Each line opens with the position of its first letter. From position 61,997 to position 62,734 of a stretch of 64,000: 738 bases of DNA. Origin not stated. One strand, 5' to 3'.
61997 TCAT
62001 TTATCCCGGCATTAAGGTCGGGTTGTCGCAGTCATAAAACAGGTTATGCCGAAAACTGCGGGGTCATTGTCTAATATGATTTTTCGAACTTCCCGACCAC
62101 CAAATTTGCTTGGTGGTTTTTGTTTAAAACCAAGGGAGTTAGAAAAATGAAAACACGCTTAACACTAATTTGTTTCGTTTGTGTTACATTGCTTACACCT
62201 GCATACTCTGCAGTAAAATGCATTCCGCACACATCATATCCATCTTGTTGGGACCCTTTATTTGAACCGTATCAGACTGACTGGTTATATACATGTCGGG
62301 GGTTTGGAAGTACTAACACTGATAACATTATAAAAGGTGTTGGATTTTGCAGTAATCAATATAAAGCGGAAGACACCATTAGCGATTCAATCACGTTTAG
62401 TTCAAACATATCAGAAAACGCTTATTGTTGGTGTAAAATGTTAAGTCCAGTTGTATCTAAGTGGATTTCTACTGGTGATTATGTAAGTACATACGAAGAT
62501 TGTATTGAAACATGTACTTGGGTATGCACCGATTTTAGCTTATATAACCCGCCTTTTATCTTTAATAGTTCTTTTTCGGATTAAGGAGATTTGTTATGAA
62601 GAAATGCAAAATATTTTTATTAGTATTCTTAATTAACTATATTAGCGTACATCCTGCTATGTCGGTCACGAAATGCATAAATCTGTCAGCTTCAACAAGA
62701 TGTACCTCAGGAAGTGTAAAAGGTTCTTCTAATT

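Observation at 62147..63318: Second tandem array of small secreted Cys-rich proteins (CWC-motif family) with strong Shine-Dalgarno sites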

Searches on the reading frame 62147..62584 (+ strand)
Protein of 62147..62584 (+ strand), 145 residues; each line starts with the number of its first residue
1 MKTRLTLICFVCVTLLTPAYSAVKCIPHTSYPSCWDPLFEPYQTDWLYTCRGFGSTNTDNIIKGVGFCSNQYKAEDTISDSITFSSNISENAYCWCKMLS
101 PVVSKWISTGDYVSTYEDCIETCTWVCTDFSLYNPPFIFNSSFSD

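Call 6: search_protein_families(library=pfam, proteins=[window:62147-62584:+], max_evalue=1)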
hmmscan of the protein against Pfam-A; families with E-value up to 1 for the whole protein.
window:62147-62584:+ (145 aa): 1 family
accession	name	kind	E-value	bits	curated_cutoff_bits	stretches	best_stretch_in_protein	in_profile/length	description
PF04731.17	Caudal_act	-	0.18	12.6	22.4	1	19-101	29-115/136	Caudal like protein activation region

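Call 7: search_protein_families(library=ncbifam, proteins=[window:62147-62584:+], max_evalue=1)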
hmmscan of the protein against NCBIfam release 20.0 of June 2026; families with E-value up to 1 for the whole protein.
window:62147-62584:+ (145 aa): 0 families

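Call 8: find_homologous_proteins(query=window:62147-62584:+, max_evalue=0.01)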
Query window:62147-62584:+ (145 aa): 2 proteins with E <= 0.01 among 4 candidates.
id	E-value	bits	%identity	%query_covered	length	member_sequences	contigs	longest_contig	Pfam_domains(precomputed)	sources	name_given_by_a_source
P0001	1.3e-94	332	99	100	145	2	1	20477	-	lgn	-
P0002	1.2e-59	219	71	91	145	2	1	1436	-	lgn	-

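Call 12: find_encoding_contigs(protein=P0001, flank=10000)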
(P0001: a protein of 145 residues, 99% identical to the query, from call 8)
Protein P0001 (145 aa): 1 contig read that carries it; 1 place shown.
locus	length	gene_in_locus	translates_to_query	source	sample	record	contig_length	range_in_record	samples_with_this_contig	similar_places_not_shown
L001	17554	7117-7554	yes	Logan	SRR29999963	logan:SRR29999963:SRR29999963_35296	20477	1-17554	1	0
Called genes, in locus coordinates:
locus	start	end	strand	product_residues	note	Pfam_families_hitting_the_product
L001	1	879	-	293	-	?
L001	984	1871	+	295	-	PF10502:Peptidase_S26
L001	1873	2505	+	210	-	PF14622:Ribonucleas_3_3, PF00636:Ribonuclease_3, PF00035:dsrm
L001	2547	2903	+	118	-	PF03840:SecG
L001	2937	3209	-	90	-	-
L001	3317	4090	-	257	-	-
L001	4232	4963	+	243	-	-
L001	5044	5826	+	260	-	PF00583:Acetyltransf_1 (weak), PF13673:Acetyltransf_10 (weak), PF13508:Acetyltransf_7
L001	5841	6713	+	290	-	-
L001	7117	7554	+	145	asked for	-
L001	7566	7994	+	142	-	-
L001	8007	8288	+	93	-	-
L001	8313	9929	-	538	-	PF00118:Cpn60_TCP1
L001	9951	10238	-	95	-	PF00166:Cpn10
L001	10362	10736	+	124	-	PF11969:DcpS_C, PF01230:HIT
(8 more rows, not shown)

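Call 15: find_encoding_contigs(protein=P0002, flank=10000)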
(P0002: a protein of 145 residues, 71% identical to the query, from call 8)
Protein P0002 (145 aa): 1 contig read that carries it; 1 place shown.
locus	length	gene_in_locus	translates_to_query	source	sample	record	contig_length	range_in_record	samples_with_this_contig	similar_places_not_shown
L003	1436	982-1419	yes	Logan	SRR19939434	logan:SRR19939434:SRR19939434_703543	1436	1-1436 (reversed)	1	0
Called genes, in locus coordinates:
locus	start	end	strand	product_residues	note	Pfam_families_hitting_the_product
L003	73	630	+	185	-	-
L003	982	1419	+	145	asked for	-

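Call 19: find_related_loci(query=A1, collection=genome_contigs, flank=10000)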
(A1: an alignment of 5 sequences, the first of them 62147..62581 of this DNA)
Query A1 (145 aa) in genome_contigs; peptide patterns used: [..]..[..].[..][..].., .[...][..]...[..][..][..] (x = any residue, [..] = any of these).
31 stretches matched a pattern; 3 encode a relative of the query (tblastn E <= 1e-3); 3 distinct loci.
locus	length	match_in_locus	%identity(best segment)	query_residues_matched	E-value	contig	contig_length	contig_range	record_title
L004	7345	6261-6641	36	1-123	6e-20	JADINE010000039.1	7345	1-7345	MAG: Candidatus Enterousia excrementavium isolate B1-16210 B1M03__C401272_L7345_SRR9113712, whole genome shotgun sequenc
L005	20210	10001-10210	35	65-134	4e-9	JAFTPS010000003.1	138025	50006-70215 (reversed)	MAG: Alphaproteobacteria bacterium isolate RGIG4037 Roe_deer_Cecum-5__c1035, whole genome shotgun sequence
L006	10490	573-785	31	53-127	3e-5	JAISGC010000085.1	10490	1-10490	MAG: Rickettsiales bacterium isolate Gx485_bin8 k119_348307, whole genome shotgun sequence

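Call 27: search_protein_representatives(alignment_id=A2)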
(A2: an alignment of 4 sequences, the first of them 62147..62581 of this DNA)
Query: 4 sequences, 145 profile positions. Proteins with E-value up to 0.001 (for the whole library): 646; up to 1e-10: 272; up to 1e-30: 2. The best 150 are listed.
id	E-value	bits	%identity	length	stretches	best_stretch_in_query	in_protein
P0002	2.7e-72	258.0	-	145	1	1-145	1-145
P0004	1.7e-55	203.5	-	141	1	1-145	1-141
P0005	4.6e-24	101.5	-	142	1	1-129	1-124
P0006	1.6e-23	99.8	-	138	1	5-144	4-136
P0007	6.6e-23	97.7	-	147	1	1-131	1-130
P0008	6.6e-23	97.7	-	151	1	1-128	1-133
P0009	9.6e-23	97.2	-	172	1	3-144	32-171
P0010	1.6e-22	96.5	-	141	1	4-145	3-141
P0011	6.3e-22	94.6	-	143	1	1-133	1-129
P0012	1.0e-21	93.9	-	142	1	6-145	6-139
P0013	1.3e-21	93.5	-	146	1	6-132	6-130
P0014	1.6e-21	93.3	-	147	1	9-142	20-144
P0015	2.0e-21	93.0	-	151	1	1-131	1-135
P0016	2.3e-21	92.7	-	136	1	8-137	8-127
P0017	3.2e-21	92.3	-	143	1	11-138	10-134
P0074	7.7e-17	78.1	-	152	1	5-136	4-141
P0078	1.1e-16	77.5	-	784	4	45-141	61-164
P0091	4.5e-16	75.6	-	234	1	22-135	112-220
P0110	4.8e-15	72.3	-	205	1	18-144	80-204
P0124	1.7e-14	70.5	-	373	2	55-136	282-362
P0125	1.7e-14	70.5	-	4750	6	59-134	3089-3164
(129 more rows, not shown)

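Call 86: search_protein_families(library=pfam, proteins=[P0125, P0078, P0124, P0110, P0091], max_evalue=0.01)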
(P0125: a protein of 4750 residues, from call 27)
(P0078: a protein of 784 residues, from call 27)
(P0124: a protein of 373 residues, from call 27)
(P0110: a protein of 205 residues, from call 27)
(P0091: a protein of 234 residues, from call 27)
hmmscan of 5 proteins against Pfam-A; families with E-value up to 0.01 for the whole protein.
P0125 (4750 aa): 2 families
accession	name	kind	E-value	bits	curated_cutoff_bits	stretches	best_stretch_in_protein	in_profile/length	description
PF09479.16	Flg_new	-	1.8e-64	214.2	27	6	1714-1781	1-65/65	Listeria-Bacteroides repeat domain (List_Bact_rpt)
PF04231.19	Endonuclease_1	-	6e-24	85.5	25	1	4572-4743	66-233/235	Endonuclease I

P0078 (784 aa): 0 families

P0124 (373 aa): 0 families

P0110 (205 aa): 1 family
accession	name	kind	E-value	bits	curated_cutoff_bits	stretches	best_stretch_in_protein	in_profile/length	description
PF12662.13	cEGF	-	0.0083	16.4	26.6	0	35-53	5-23/24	Complement Clr-like EGF-like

P0091 (234 aa): 0 families

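Call 101: predict_structure(alignment_id=A13)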
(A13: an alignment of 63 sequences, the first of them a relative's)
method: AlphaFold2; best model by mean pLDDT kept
length: 205 residues; sequences in the alignment: 63
mean_pLDDT: 74.8   pTM: 0.61
mean pLDDT of the five models: 74.8, 73.6, 72.6, 72.1, 71.1
residues with pLDDT >= 90: 61; 70-90: 60; 50-70: 66; < 50: 18
segments of 3 or more residues with pLDDT < 50: 40-51, 54-56
pLDDT, mean of each block of 10 residues (from residue 1): 51 62 66 55 44 51 63 63 69 79 90 91 85 84 92 94 89 82 93 89 84
secondary structure, 60 per line:
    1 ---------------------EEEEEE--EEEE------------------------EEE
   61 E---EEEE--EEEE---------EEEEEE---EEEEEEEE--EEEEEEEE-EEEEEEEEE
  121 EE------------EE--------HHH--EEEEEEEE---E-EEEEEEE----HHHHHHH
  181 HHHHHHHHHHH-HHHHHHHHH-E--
elements in order: E22-27 E30-33 E58-61 E65-68 E71-74 E84-89 E93-100 E103-110 E112-122 E150-157 E163-169 H174-191 H193-201

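Call 102: search_protein_families(library=phrogs, proteins=[window:62147-62581:+, P0078], max_evalue=0.01)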
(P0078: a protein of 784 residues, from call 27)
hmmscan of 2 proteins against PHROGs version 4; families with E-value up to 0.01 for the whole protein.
window:62147-62581:+ (145 aa): 0 families

P0078 (784 aa): 0 families

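Call 105: find_encoding_contigs(protein=P0074, flank=10000, max_places=2)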
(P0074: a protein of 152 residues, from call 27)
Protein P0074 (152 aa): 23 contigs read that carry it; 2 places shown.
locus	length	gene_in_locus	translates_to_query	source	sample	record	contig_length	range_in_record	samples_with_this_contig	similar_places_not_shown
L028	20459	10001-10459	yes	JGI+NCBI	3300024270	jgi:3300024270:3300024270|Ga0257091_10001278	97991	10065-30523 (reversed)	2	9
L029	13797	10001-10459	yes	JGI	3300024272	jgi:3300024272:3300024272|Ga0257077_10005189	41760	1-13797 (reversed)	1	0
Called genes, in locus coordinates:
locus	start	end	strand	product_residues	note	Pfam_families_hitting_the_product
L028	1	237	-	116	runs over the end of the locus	PF04519:Bactofilin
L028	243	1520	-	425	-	PF01551:Peptidase_M23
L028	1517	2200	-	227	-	PF05175:MTS, PF06325:PrmA (weak), PF07669:Eco57I, PF13847:Methyltransf_31, PF08241:Methyltransf_11, PF08242:Methyltransf_12, PF13649:Methyltransf_25, PF01170:UPF0020, +1 more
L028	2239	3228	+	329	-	-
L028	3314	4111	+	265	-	PF00132:Hexapep, PF25084:LbH_EIF2B (faint), PF25087:GMPPB_C, PF00132:Hexapep, PF13720:Acetyltransf_11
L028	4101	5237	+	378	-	PF02684:LpxB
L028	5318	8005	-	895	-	-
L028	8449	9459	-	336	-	PF01551:Peptidase_M23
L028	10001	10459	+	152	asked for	-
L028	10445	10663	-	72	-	-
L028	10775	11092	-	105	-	-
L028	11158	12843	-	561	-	-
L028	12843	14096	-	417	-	-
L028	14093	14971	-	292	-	-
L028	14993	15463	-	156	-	PF01478:Peptidase_A24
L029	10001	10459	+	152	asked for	-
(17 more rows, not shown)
